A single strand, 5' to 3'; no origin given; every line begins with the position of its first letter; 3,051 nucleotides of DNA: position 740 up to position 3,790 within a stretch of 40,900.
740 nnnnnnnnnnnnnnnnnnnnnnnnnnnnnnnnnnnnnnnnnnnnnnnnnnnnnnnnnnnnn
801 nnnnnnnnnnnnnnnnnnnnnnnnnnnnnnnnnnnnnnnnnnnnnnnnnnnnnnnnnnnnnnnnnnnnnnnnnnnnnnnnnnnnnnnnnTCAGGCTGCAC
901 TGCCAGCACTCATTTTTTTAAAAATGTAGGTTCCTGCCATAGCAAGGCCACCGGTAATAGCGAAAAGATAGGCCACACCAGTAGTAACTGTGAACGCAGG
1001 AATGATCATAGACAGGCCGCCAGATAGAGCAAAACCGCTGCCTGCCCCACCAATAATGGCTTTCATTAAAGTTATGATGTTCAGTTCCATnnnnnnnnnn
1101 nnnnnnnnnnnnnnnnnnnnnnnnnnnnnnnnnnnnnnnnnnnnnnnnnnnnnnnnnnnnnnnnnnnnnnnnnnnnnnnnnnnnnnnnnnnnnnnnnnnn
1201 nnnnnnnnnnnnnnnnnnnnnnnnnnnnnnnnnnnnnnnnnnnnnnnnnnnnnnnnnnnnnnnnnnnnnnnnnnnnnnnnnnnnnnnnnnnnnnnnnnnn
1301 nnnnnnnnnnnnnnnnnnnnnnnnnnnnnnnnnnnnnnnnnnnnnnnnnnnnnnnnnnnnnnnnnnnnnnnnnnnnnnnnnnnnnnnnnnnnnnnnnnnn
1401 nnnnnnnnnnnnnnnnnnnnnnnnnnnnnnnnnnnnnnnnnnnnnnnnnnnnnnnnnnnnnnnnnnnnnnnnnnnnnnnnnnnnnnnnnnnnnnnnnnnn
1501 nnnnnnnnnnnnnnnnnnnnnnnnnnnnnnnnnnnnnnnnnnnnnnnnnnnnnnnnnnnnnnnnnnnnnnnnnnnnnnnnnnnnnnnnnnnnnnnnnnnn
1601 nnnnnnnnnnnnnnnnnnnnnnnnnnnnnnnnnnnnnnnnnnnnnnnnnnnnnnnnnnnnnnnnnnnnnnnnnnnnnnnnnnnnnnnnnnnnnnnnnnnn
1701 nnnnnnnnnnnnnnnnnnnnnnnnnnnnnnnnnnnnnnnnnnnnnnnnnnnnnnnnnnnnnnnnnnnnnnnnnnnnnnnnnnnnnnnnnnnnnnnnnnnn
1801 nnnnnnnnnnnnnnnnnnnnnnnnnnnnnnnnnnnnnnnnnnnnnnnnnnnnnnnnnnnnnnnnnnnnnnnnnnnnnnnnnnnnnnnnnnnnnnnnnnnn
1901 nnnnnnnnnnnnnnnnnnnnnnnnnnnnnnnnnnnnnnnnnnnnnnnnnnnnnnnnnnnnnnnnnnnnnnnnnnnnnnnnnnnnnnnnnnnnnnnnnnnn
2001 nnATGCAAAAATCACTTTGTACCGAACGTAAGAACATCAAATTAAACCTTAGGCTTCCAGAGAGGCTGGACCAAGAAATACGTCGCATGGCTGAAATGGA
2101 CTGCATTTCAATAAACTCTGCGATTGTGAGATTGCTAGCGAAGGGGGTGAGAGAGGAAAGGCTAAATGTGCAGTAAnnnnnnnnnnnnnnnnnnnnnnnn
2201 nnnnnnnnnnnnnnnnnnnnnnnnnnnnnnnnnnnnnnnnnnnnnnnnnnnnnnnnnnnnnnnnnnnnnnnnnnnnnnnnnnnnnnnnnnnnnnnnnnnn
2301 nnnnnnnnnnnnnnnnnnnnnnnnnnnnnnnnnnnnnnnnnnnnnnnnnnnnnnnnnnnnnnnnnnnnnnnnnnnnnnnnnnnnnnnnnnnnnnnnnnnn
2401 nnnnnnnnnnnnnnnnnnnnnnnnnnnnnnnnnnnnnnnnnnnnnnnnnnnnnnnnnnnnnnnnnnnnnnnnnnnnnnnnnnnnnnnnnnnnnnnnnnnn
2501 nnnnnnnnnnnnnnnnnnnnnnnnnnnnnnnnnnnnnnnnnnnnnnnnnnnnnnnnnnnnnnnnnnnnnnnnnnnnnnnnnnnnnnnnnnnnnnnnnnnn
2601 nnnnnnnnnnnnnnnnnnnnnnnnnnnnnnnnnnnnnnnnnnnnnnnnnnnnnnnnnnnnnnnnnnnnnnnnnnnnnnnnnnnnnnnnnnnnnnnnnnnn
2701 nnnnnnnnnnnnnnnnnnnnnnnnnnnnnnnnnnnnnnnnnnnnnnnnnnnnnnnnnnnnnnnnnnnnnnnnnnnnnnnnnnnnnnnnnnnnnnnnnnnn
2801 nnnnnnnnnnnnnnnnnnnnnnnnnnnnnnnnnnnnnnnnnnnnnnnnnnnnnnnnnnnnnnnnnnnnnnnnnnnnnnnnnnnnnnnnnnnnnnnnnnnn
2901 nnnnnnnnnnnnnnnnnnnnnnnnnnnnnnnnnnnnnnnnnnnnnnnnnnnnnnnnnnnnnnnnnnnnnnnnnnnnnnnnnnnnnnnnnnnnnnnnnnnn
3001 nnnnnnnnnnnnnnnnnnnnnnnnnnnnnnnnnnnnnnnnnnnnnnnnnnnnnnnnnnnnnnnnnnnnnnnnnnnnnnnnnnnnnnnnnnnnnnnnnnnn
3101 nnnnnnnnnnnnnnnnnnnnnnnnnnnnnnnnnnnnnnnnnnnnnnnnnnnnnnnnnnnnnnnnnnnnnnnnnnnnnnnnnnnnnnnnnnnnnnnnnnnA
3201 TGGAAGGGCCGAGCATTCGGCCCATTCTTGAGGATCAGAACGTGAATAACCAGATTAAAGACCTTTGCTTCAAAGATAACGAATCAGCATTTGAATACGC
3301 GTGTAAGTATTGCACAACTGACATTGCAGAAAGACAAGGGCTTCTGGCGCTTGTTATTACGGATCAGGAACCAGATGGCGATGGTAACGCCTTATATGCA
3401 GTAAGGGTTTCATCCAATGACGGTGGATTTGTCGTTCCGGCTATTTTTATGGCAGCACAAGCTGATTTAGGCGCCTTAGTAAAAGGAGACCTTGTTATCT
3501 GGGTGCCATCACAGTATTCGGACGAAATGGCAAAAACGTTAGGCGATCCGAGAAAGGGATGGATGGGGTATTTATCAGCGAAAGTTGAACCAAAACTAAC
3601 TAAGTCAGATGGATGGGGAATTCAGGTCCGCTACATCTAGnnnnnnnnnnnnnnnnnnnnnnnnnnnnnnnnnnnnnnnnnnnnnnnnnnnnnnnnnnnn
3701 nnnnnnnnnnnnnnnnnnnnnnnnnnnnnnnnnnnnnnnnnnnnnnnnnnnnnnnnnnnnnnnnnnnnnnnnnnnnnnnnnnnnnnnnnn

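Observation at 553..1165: Two-gene moron: glycine-zipper hydrophobic peptide with an overlapping multi-TM partner, under a phage-operator-containing promoter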

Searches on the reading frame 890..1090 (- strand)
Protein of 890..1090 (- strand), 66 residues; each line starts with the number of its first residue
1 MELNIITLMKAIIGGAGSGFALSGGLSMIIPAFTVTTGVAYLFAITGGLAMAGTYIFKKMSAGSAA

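Call 4: search_protein_families(library=pfam, proteins=[window:890-1090:-], max_evalue=1)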
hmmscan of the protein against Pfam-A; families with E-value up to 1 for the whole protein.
window:890-1090:- (66 aa): 1 family
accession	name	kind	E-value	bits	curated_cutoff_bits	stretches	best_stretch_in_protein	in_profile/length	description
PF13726.12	Na_H_antiport_2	-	0.46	11.1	29.8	1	7-52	24-69/87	Na+-H+ antiporter family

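Call 10: search_protein_families(library=phrogs, proteins=[window:890-1090:-], max_evalue=0.1)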
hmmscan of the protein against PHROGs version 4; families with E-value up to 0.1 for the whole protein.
window:890-1090:- (66 aa): 1 family
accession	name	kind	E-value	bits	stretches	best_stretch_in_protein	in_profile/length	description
phrog_13406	-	unknown function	1.6e-35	122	1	1-61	1-61/62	-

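Call 11: search_protein_families(library=ncbifam, proteins=[window:890-1090:-], max_evalue=1)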
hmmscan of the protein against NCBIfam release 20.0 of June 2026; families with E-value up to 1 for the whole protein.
window:890-1090:- (66 aa): 0 families

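Call 12: search_protein_families(library=padloc, proteins=[window:890-1090:-], max_evalue=1)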
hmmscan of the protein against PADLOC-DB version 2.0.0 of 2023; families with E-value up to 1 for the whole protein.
window:890-1090:- (66 aa): 0 families

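Call 13: search_dna_similar(query=window:890-1090:-, collection=phages, mode=protein, max_rows=40, max_evalue=0.01)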
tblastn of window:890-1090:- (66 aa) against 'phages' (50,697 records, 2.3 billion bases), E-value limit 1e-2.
No match.

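Call 15: find_homologous_proteins(query=window:890-1090:-)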
Query window:890-1090:- (66 aa): 14 proteins with E <= 0.001 among 15 candidates.
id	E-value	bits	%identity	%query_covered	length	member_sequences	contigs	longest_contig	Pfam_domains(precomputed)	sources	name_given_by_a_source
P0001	2.2e-28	114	92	98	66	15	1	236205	-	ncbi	ncbi:TPA: hypothetical protein ACYZ3U_000635 [Escherichia coli]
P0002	4.3e-17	79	75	89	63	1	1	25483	-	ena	-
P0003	1.3e-16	77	64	92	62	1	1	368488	-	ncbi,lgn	ncbi:TPA: hypothetical protein ACOELY_000508 [Enterobacter kobei]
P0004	4.1e-16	76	84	67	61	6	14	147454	-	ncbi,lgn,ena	-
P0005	6.6e-16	75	66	92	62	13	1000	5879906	-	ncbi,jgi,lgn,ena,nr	ncbi:hypothetical protein JQ504_10460 [Klebsiella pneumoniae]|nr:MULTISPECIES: hypothetical protein 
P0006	7.2e-16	75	62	92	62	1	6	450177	-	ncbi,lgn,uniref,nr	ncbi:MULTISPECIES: hypothetical protein [Enterobacter cloacae complex]|uniref:hypothetical protein n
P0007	1.9e-15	74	64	89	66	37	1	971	-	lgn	-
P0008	2.1e-15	73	62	92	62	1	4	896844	-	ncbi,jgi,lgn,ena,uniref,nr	ncbi:hypothetical protein [Obesumbacterium proteus]|uniref:hypothetical protein n=1 Tax=Obesumbacter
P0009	8.6e-15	72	68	89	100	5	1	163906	-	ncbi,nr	ncbi:TPA: hypothetical protein L9Y05_002415, partial [Klebsiella pneumoniae]|nr:hypothetical protein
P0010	1.0e-14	71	63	89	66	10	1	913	-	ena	-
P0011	1.1e-14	71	74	80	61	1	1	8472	-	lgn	-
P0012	4.1e-14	69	72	80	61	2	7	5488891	-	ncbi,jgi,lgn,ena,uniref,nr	ncbi:hypothetical protein [Serratia fonticola]|jgi:hypothetical protein|uniref:hypothetical protein 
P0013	6.3e-14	69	62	92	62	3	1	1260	-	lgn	-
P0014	1.2e-11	62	69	74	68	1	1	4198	-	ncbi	-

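Call 34: find_encoding_contigs(protein=P0005, flank=6000, max_places=5)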
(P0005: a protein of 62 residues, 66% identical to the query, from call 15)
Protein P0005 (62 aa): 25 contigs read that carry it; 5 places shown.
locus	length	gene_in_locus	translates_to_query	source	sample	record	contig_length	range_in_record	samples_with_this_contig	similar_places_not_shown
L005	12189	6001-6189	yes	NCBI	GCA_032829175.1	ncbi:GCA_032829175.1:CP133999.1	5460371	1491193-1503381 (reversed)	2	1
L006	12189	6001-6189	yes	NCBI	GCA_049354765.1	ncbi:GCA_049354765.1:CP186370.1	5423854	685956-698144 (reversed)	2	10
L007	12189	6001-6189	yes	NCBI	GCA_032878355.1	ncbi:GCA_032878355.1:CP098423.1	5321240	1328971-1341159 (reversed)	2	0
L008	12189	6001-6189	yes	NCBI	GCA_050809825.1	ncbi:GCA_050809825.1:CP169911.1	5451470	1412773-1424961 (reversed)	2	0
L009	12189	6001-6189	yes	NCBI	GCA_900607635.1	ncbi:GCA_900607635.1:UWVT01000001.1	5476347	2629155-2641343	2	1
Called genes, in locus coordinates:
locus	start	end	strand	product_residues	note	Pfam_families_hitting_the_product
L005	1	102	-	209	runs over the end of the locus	PF00182:Glyco_hydro_19 (weak)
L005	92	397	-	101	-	PF05449:Phage_holin_3_7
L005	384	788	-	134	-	PF16931:Phage_holin_8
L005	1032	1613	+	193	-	PF02397:Bac_transf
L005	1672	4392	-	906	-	-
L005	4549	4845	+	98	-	-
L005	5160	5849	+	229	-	PF02498:Bro-N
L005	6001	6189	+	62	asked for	-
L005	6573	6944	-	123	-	-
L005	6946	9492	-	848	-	-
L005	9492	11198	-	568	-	-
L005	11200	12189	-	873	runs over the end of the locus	PF01464:SLT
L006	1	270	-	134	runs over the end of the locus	PF16931:Phage_holin_8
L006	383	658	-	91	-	-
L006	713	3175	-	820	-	PF25692:Phage_depo_C (faint)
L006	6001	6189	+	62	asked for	-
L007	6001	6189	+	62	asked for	-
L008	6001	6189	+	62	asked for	-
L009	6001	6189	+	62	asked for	-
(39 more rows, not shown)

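Call 35: find_encoding_contigs(protein=P0012, flank=6000, max_places=4)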
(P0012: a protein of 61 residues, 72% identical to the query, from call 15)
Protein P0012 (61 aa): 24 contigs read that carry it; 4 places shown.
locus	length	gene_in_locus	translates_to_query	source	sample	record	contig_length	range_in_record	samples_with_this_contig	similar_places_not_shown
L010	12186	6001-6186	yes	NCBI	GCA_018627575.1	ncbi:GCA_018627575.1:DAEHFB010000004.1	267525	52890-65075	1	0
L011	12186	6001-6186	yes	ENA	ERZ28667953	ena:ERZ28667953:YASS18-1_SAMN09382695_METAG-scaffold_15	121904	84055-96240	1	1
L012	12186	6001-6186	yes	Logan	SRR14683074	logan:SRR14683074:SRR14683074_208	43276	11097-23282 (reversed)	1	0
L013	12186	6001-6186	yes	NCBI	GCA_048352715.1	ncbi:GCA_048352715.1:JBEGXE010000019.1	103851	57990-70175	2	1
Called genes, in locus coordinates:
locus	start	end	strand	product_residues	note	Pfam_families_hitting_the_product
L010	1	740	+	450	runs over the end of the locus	PF00206:Lyase_1, PF10397:ADSL_C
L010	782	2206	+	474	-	PF00939:Na_sulph_symp, PF03600:CitMHS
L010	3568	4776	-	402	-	PF07690:MFS_1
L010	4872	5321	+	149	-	PF01638:HxlR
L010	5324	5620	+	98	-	PF03992:ABM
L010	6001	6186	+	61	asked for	-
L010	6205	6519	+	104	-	-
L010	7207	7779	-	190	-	-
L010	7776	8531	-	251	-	-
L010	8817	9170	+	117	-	-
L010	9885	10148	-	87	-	PF13356:Arm-DNA-bind_3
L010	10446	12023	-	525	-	PF00117:GATase, PF07722:Peptidase_C26, PF02540:NAD_synthase (weak), PF00958:GMP_synt_C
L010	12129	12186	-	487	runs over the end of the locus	PF00478:IMPDH, PF03060:NMO (faint), PF00571:CBS, PF01070:FMN_dh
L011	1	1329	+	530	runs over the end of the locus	PF00496:SBP_bac_5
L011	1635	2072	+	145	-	PF00583:Acetyltransf_1, PF13673:Acetyltransf_10, PF13508:Acetyltransf_7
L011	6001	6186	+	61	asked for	-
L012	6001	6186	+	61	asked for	-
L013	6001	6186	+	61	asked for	-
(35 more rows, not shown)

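Call 81: predict_structure(alignment_id=A1)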
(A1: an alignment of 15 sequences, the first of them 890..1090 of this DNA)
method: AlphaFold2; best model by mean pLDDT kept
length: 66 residues; sequences in the alignment: 15
mean_pLDDT: 71.6   pTM: 0.32
mean pLDDT of the five models: 71.6, 70.7, 66.2, 65.1, 63.7
residues with pLDDT >= 90: 0; 70-90: 40; 50-70: 24; < 50: 2
segments of 3 or more residues with pLDDT < 50: none
pLDDT, mean of each block of 10 residues (from residue 1): 73 67 63 77 83 77 55
secondary structure, 60 per line:
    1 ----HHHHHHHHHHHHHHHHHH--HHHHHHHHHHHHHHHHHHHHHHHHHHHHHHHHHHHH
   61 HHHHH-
elements in order: H5-22 H25-65
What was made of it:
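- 890..1090 (-): ORF66: 66-aa glycine-zipper hydrophobic protein, likely a two-helix hairpin with a turn near P31. Family motif: T-x-x-K-A-x-I-[GA]-G-x-G-x-G-[FL]-A. AF2 predicts all helix at pLDDT 72 (call 81).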

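Call 90: search_protein_families(library=pfam, proteins=[P0005, P0012], max_evalue=0.1)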
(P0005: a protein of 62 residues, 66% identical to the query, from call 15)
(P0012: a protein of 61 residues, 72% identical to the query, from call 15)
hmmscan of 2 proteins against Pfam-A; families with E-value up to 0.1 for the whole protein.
P0005 (62 aa): 0 families

P0012 (61 aa): 0 families

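Call 91: find_homologous_proteins(query=A5, max_evalue=0.001)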
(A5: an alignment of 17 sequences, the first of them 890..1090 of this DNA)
Query A5 (17 sequences) (66 aa, profile of the alignment): 50 proteins with E <= 0.001 among 8000 candidates.
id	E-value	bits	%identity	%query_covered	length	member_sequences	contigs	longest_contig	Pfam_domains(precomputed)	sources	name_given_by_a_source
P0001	5.2e-23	98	92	98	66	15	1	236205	-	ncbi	ncbi:TPA: hypothetical protein ACYZ3U_000635 [Escherichia coli]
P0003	9.8e-23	98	64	92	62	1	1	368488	-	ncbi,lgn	ncbi:TPA: hypothetical protein ACOELY_000508 [Enterobacter kobei]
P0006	1.8e-22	97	62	92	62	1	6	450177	-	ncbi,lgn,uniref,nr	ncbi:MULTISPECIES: hypothetical protein [Enterobacter cloacae complex]|uniref:hypothetical protein n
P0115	3.3e-22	96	64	92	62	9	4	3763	-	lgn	-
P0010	4.0e-22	96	63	89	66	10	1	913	-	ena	-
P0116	5.1e-22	95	61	92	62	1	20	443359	-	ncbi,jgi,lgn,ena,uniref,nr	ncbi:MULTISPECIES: hypothetical protein [Enterobacter cloacae complex]|uniref:hypothetical protein n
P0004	6.7e-22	95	84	67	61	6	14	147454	-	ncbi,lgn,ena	-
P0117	8.5e-22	95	74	80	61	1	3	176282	-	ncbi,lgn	ncbi:hypothetical protein [Serratia fonticola]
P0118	1.1e-21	94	56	94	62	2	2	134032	-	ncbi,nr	ncbi:hypothetical protein [Yersinia pekkanenii]|nr:hypothetical protein [Yersinia pekkanenii]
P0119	2.4e-21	93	67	91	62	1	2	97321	-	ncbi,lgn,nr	ncbi:hypothetical protein SOASR014_37660 [Pectobacterium carotovorum subsp. carotovorum]|nr:hypothet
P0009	3.0e-21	93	68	89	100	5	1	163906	-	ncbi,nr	ncbi:TPA: hypothetical protein L9Y05_002415, partial [Klebsiella pneumoniae]|nr:hypothetical protein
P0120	4.7e-21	92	62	92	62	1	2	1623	-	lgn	-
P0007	5.1e-21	92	64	89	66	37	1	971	-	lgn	-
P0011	6.7e-21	92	74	80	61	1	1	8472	-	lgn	-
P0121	6.8e-21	92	55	91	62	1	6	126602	-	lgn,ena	-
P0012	8.4e-21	91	72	80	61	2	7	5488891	-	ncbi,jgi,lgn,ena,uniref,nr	ncbi:hypothetical protein [Serratia fonticola]|jgi:hypothetical protein|uniref:hypothetical protein 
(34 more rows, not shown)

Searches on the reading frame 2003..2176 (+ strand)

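Call 4: search_protein_families(library=pfam, proteins=[window:2003-2176:+], max_evalue=1)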
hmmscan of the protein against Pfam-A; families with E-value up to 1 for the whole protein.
window:2003-2176:+ (57 aa): 3 families
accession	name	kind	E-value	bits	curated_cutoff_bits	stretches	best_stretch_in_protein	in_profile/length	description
PF03869.20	Arc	-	0.0003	21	20.4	1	9-46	2-39/50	Arc-like DNA binding domain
PF05534.18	HicB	-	0.00032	21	21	1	13-45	19-51/51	HicB family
PF12441.14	CopG_antitoxin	-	0.12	13.6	28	1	8-46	39-77/79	CopG antitoxin of type II toxin-antitoxin system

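Call 10: search_protein_families(library=phrogs, proteins=[window:2003-2176:+], max_evalue=0.1)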
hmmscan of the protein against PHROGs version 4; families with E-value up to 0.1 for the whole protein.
window:2003-2176:+ (57 aa): 13 families
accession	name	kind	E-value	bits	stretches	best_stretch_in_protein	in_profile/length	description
phrog_228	-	transcription regulation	6.9e-08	33.5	1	6-53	5-52/251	Arc-like repressor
phrog_795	-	other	1.5e-07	32.8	1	8-53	14-59/116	partition protein ATPase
phrog_582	-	transcription regulation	2.5e-05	25.5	1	2-54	48-100/105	Arc-like repressor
phrog_8682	-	unknown function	0.00047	21.4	1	14-52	19-57/86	-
phrog_2685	-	other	0.00052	21.4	1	9-53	16-60/161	partition protein ATPase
phrog_1287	-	unknown function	0.0013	20.2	1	11-53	9-51/115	-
phrog_38161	-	transcription regulation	0.0049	17.7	1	9-53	7-51/137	Arc-like transcriptional regulator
phrog_1388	-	unknown function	0.0051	18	1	9-46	3-40/143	-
phrog_497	-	moron, auxiliary metabolic gene and host takeover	0.0063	17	1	8-56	99-147/342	toxin-antitoxin system HicB-like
phrog_9151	-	moron, auxiliary metabolic gene and host takeover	0.011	17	1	13-53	73-113/119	HicB-like antitoxin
phrog_3178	-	transcription regulation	0.016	16.5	1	11-48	9-46/125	Arc-like DNA binding domain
phrog_7906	-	transcription regulation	0.022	16.5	1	10-54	8-52/111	Arc-like transcriptional regulator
phrog_29983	-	unknown function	0.097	14.1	0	11-54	88-131/131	-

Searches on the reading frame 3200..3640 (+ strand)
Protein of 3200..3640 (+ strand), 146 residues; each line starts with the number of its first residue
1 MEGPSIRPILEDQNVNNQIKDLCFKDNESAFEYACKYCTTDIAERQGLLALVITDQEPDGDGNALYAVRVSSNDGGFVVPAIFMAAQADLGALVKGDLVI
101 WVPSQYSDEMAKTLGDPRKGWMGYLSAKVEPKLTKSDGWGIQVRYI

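Call 10: search_protein_families(library=phrogs, proteins=[window:3200-3640:+], max_evalue=0.1)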
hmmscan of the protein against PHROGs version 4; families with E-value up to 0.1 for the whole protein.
window:3200-3640:+ (146 aa): 2 families
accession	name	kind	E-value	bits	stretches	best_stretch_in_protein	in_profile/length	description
phrog_9944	-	unknown function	5.1e-55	186.5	1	9-146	9-148/149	-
phrog_31308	-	unknown function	0.092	13.5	0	20-113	95-184/213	-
